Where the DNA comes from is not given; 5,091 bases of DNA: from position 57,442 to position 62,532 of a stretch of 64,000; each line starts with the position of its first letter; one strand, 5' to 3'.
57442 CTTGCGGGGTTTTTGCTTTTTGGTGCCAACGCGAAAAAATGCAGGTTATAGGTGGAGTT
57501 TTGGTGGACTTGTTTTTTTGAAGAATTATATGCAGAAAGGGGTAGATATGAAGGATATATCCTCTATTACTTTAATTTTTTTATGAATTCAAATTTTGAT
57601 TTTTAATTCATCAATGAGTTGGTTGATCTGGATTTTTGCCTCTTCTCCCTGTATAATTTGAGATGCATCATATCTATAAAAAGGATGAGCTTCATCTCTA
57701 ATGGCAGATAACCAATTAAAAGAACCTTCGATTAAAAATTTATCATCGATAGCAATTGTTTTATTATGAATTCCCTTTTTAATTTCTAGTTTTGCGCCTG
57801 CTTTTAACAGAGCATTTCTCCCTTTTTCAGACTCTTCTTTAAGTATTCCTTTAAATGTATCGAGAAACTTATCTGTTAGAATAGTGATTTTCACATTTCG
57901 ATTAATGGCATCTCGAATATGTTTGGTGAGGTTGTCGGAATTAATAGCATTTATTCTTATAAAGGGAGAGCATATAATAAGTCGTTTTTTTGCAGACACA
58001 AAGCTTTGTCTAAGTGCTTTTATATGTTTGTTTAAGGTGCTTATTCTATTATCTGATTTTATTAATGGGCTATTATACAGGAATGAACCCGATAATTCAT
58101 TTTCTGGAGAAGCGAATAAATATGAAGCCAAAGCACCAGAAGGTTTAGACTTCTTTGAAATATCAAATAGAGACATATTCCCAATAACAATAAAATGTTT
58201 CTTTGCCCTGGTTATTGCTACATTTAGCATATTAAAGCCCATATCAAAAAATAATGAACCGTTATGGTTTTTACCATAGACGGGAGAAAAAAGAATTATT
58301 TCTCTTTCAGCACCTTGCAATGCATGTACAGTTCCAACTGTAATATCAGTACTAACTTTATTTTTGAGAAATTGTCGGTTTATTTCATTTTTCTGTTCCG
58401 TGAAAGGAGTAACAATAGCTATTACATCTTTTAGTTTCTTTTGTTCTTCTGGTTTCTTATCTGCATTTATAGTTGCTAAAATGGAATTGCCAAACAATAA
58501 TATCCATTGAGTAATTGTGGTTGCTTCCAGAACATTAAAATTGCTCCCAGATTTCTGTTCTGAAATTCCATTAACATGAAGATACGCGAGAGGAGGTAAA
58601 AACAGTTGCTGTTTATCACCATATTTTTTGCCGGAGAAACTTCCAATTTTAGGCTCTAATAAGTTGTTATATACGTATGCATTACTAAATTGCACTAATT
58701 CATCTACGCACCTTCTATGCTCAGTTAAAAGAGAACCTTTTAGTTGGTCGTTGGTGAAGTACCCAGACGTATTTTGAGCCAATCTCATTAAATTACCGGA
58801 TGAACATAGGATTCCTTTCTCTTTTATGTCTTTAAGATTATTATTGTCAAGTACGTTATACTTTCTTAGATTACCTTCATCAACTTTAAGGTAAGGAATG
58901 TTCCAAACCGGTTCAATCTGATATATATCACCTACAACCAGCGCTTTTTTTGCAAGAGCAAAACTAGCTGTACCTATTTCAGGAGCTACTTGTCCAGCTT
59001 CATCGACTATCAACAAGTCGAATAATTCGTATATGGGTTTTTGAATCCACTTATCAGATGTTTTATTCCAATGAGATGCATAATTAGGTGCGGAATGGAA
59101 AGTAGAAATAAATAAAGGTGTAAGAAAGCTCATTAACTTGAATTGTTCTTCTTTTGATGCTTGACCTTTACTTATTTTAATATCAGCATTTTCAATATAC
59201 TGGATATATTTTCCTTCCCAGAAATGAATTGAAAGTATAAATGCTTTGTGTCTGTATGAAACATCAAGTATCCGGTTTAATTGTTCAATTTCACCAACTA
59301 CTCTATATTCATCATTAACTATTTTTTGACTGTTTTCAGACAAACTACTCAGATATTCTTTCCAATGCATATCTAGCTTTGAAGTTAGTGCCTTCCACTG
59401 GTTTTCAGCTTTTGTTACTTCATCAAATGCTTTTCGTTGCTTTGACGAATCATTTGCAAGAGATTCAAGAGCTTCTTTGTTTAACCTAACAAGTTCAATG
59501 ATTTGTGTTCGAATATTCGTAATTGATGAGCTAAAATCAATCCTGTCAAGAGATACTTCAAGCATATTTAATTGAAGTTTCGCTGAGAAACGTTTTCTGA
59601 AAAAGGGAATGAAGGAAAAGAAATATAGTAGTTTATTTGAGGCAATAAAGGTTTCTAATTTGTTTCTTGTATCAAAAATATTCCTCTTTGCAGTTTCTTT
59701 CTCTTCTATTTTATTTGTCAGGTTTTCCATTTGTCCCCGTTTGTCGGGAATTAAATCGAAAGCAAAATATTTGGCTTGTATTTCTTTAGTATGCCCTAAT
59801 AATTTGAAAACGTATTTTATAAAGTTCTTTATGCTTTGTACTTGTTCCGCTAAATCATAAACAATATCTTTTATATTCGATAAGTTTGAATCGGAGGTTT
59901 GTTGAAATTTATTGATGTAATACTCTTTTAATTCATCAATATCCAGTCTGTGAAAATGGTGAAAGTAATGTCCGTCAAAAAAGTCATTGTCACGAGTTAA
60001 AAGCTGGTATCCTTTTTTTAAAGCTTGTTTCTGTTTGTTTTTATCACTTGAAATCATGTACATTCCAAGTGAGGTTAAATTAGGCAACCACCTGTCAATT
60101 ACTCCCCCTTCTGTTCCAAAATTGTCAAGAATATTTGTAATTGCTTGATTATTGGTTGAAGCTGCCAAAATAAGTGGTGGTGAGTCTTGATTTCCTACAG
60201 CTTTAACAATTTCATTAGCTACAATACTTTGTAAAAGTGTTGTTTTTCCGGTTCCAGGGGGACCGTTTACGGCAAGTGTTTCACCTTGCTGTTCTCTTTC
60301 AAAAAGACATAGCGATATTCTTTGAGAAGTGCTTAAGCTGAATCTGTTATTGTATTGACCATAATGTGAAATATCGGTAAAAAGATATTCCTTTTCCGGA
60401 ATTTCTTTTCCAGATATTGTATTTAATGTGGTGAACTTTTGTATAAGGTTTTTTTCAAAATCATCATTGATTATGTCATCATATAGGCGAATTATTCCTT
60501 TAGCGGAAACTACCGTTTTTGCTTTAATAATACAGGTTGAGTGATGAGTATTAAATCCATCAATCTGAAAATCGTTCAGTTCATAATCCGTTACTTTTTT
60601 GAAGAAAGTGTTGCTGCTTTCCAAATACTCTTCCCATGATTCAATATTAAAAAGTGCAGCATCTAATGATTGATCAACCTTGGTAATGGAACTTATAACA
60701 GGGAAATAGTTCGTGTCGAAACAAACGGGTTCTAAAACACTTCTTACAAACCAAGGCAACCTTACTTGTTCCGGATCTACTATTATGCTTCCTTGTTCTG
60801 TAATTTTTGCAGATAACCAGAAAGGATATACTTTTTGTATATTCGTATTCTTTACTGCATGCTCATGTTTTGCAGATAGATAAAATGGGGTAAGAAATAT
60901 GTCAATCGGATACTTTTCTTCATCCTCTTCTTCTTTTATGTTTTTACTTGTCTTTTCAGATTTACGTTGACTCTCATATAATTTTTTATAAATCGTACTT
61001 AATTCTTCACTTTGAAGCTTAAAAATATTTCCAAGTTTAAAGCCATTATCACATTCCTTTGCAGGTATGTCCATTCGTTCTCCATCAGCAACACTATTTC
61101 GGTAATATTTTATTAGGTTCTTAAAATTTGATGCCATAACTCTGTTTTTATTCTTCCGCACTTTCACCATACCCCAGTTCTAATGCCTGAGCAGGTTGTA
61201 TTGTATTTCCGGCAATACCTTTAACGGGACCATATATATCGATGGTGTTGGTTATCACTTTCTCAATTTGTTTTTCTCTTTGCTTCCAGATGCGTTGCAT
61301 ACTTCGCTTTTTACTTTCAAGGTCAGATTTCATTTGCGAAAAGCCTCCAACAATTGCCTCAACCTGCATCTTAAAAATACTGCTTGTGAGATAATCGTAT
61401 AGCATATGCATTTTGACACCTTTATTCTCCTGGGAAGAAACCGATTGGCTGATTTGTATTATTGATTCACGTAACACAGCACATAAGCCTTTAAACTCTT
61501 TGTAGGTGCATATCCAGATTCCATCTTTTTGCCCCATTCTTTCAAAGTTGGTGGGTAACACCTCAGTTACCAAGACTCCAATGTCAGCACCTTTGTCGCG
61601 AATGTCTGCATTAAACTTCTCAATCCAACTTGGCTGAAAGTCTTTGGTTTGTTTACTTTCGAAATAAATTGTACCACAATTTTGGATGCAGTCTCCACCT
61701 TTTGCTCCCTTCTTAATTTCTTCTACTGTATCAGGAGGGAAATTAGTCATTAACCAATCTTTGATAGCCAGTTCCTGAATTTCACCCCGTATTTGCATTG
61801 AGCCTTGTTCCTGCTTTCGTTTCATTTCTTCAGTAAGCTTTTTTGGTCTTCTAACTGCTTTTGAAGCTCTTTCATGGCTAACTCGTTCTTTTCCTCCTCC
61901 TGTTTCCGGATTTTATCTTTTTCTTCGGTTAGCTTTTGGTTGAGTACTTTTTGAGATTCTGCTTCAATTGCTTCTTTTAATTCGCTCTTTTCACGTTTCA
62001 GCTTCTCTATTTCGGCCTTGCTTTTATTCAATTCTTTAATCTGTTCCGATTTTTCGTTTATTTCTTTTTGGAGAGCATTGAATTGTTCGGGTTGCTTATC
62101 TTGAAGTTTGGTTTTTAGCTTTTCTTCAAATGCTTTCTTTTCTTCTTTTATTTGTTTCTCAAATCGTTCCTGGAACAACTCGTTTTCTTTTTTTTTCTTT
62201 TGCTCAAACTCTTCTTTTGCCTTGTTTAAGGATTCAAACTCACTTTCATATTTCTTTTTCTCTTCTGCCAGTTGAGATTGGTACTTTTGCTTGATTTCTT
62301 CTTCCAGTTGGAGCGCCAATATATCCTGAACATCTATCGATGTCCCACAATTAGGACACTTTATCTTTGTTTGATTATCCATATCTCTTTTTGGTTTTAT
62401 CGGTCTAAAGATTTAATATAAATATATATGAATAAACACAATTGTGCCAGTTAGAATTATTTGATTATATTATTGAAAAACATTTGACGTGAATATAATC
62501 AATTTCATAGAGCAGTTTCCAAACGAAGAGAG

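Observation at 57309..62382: tRNA-Ser-adjacent defence operon: DUF2130-like nuclease gene coupled to a helicase-HKD nuclease fusion (type II Mokosh-like)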

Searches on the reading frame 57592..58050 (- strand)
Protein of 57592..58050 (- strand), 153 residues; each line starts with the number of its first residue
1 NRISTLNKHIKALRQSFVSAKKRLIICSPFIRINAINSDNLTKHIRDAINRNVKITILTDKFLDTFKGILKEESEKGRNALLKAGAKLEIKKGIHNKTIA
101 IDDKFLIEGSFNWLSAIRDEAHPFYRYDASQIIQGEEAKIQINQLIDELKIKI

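Call 36: find_related_loci(query=A6, collection=genome_contigs, flank=10000)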
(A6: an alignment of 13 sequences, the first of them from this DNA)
Query A6 (153 aa) in genome_contigs; peptide patterns used: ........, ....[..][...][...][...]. (x = any residue, [..] = any of these).
269 stretches matched a pattern; 211 encode a relative of the query (tblastn E <= 1e-3); the best 80 are kept; 80 distinct loci.
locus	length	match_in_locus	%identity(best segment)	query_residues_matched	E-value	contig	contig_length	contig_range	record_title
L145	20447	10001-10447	52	1-149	4e-47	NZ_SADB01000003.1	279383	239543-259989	Ancylomarina sp. 16SWW S1-10-2 scaffold_2, whole genome shotgun sequence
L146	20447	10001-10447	52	1-149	5e-47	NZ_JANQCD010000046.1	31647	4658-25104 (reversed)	Marinifilum sp. D737 scaffold_46_length=31648, whole genome shotgun sequence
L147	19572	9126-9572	50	1-149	3e-47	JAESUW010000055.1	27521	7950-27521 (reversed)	MAG: Labilibaculum sp. isolate NORP351 Contig_source1382A_4029, whole genome shotgun sequence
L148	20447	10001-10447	52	2-150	4e-47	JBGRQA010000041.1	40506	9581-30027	MAG: Marinifilaceae bacterium isolate MAG7-MS28 MAG_Ocu_7_all_MS28_107, whole genome shotgun sequence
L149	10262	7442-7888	52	2-149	1e-46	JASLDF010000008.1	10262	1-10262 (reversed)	MAG: Bacteroides sp. isolate SHSU.bins.111 k141_22798647, whole genome shotgun sequence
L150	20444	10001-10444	53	2-149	6e-45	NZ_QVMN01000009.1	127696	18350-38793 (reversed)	Dysgonomonas sp. 25 scaffold9_size127696, whole genome shotgun sequence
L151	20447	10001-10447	53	2-150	1e-44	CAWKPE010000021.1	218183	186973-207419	MAG: uncultured Bacteroidetes bacterium isolate MFD03726.bin.1.151 genome assembly, contig: contig_59125, whole genome s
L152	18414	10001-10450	47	1-150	2e-44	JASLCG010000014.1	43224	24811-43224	MAG: Bacteroides sp. isolate SHSU_active.final.81 k67_4352238, whole genome shotgun sequence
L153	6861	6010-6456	48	2-150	2e-44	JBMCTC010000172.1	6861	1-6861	MAG: Spirochaetota bacterium isolate D1M13_6 NODE_3964_length_6861_cov_3.588892, whole genome shotgun sequence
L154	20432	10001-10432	49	2-145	1e-42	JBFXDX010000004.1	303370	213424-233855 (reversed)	MAG: Bacteroidales bacterium isolate CA_2019_TPIn_102 NODE_106_length_303370_cov_9.617993_TPIn, whole genome shotgun seq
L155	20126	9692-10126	52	1-145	1e-42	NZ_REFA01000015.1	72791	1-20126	Amniculibacterium aquaticum strain KYPW7 contig15, whole genome shotgun sequence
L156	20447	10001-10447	49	2-150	1e-42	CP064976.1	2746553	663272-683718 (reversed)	MAG: Deltaproteobacteria bacterium isolate EsbW_18-Q3-R4-48_MAXAC.279_cln chromosome, complete genome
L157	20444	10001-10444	50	2-150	3e-42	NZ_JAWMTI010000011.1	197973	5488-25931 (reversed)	Olivibacter sp. CPCC 100613 Scaffold11, whole genome shotgun sequence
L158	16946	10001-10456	50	2-151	3e-42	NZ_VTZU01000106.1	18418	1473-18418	Aquimarina sp. RZ0 Scaffold102_1, whole genome shotgun sequence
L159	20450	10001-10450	50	2-151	3e-42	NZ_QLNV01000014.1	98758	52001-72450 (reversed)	Sinomicrobium sp. N-1-3-6 NODE_14_length_98758_cov_241.909, whole genome shotgun sequence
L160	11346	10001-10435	51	1-145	4e-42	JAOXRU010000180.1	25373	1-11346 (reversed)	MAG: Flavobacteriaceae bacterium isolate R2S4C1D_S41.018 k141_496333, whole genome shotgun sequence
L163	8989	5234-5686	50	1-151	3e-41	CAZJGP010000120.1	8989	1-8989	MAG TPA_asm: uncultured Flavobacteriaceae bacterium isolate binchicken_co382_46 genome assembly, contig: k141_1089593, w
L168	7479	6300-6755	49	1-152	3e-39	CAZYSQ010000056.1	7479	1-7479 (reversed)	MAG TPA_asm: uncultured Acholeplasmataceae bacterium isolate ERP125879_co1_83 genome assembly, contig: NODE_4877_length_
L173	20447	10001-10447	48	2-150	3e-38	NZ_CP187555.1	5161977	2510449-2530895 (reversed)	Parabacteroides sp. ASD2025 chromosome, complete genome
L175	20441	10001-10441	43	2-150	3e-38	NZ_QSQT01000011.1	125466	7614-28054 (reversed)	Phocaeicola plebeius strain TF10-3AC TF10-3AC.Scaf11, whole genome shotgun sequence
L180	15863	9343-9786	47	2-149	7e-37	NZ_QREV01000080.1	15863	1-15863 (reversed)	Parabacteroides acidifaciens strain 426-9 Scaffold80, whole genome shotgun sequence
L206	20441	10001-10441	42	1-149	4e-34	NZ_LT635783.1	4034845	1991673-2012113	Bacteroides mediterraneensis strain Marseille-P2644T, whole genome shotgun sequence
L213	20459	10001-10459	40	1-153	3e-32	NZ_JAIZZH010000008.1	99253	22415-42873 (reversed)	Hymenobacter pini strain BT728 NODE_8_length_99253_cov_66.074554, whole genome shotgun sequence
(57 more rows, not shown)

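Call 77: search_protein_families(library=pfam, proteins=[L155:6203-6526:+, L160:6322-6852:+, L163:1615-2142:+, L168:2062-3246:+, L173:6626-7291:+, L175:6357-7229:+, L180:5905-6642:+, L206:4533-7250:+, L213:5099-7018:+, L151:6690-6920:+], max_evalue=0.001)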
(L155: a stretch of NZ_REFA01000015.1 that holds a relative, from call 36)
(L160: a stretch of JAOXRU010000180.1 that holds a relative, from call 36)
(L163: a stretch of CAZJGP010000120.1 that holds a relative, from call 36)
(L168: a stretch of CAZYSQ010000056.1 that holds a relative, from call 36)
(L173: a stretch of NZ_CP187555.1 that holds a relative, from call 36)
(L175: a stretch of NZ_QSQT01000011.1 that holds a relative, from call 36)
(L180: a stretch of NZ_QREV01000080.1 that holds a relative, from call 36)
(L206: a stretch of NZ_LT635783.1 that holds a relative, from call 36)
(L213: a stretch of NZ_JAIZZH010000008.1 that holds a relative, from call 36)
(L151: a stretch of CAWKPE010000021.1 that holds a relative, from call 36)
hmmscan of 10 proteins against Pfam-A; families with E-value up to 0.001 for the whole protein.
L155:6203-6526:+ (108 aa): 4 families
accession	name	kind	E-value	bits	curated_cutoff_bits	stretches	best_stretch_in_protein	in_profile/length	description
PF01381.28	HTH_3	-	1.5e-09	38.2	23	1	15-64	1-50/55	Helix-turn-helix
PF13560.12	HTH_31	-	5.2e-06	27.1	27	1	15-65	6-57/64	Helix-turn-helix domain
PF12844.13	HTH_19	-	1.4e-05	25.3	30.2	1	15-70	4-59/64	Helix-turn-helix domain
PF13413.12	HTH_25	-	0.00034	20.8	24.6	0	14-66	1-59/62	Helix-turn-helix domain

L160:6322-6852:+ (177 aa): 1 family
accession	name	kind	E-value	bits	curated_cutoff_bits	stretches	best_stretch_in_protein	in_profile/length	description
PF22016.2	DUF6933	-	2e-31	109.4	27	1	4-160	2-156/157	Domain of unknown function (DUF6933)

L163:1615-2142:+ (176 aa): 1 family
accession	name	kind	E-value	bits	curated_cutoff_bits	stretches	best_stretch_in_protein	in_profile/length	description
PF22016.2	DUF6933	-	5.3e-32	111.3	27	1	4-160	2-156/157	Domain of unknown function (DUF6933)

L168:2062-3246:+ (395 aa): 1 family
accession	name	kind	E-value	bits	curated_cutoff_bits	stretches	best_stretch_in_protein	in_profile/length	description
PF01420.25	Methylase_S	-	1.9e-14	54.7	22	1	1-181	1-167/168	Type I restriction modification DNA specificity domain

L173:6626-7291:+ (222 aa): 1 family
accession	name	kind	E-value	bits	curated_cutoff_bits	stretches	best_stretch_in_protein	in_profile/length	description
PF18979.5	DUF5715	-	8.9e-73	244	26.8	1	49-219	1-171/171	Family of unknown function (DUF5715)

L175:6357-7229:+ (291 aa): 1 family
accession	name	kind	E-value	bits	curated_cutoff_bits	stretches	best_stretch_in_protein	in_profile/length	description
PF23947.1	DUF7281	-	2.7e-05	24.3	27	1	154-282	44-172/183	Domain of unknown function (DUF7281)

L180:5905-6642:+ (246 aa): 1 family
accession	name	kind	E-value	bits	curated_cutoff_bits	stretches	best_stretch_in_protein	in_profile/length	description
PF18979.5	DUF5715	-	5.2e-72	241.5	26.8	1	73-243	1-171/171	Family of unknown function (DUF5715)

L206:4533-7250:+ (906 aa): 6 families
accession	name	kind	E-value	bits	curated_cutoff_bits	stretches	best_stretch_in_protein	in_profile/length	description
PF01443.25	Viral_helicase1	-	2.5e-19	70.4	21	2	516-653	2-132/228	Viral superfamily 1 RNA helicase core domain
PF13604.12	AAA_30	-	2.2e-18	67.1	27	1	500-675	5-184/191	AAA domain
PF13538.12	UvrD_C_2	-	4.4e-12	46.1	27.4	1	823-868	2-50/52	UvrD-like helicase C-terminal domain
PF13245.12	AAA_19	-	1.5e-11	45.1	25.1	1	504-620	4-131/134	AAA domain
PF09848.15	SLFN-g3_helicase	-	5.8e-08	32.8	24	1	513-593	2-92/354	Schlafen group 3, DNA/RNA helicase domain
PF13361.12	UvrD_C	-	0.00041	20.3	25.6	1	826-872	290-348/350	UvrD-like helicase C-terminal domain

L213:5099-7018:+ (640 aa): 1 family
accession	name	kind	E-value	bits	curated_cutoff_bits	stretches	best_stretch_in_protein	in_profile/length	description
PF04513.17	Baculo_PEP_C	-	0.00025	21.6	38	1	390-488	16-102/140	Baculovirus polyhedron envelope protein, PEP, C terminus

L151:6690-6920:+ (77 aa): 0 families

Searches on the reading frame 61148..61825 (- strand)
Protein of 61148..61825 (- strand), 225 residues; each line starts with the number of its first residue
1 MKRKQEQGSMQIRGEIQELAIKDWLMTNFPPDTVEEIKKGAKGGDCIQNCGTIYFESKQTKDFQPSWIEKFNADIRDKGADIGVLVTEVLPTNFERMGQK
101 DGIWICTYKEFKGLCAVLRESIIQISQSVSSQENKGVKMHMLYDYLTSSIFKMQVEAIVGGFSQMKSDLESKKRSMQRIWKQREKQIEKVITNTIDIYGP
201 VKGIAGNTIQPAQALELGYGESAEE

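Call 4: search_protein_families(library=pfam, proteins=[window:61148-61825:-], max_evalue=0.01)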
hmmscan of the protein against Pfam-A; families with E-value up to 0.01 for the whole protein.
window:61148-61825:- (225 aa): 1 family
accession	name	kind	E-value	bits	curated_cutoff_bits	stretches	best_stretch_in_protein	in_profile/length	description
PF09903.14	DUF2130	-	2.8e-62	210.8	26.7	1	1-217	22-252/255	Uncharacterized protein conserved in bacteria (DUF2130)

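Call 5: search_protein_families(library=padloc, proteins=[window:61148-61825:-], max_evalue=0.01)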
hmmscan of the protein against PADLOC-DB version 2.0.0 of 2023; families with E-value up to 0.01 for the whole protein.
window:61148-61825:- (225 aa): 0 families

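Call 6: search_protein_families(library=ncbifam, proteins=[window:61148-61825:-], max_evalue=0.01)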
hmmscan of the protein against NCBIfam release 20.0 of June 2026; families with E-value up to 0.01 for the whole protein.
window:61148-61825:- (225 aa): 0 families

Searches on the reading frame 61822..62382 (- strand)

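Call 4: search_protein_families(library=pfam, proteins=[window:61822-62382:-], max_evalue=0.01)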
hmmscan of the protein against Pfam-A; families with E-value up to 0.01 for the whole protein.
window:61822-62382:- (186 aa): 1 family
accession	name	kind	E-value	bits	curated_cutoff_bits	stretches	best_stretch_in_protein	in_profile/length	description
PF13248.11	Zn_ribbon_3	-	0.0033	17.3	27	1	6-21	2-17/26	zinc-ribbon domain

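Call 5: search_protein_families(library=padloc, proteins=[window:61822-62382:-], max_evalue=0.01)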
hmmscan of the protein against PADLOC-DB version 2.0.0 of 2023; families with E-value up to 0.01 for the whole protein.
window:61822-62382:- (186 aa): 0 families

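Call 6: search_protein_families(library=ncbifam, proteins=[window:61822-62382:-], max_evalue=0.01)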
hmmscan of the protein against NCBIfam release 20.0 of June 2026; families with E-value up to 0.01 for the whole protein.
window:61822-62382:- (186 aa): 1 family
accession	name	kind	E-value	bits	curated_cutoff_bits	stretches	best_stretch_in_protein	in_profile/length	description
NF045487.1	ASRP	equivalog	0.00032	19.4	300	1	5-181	300-466/593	archaea-specific SMC-related protein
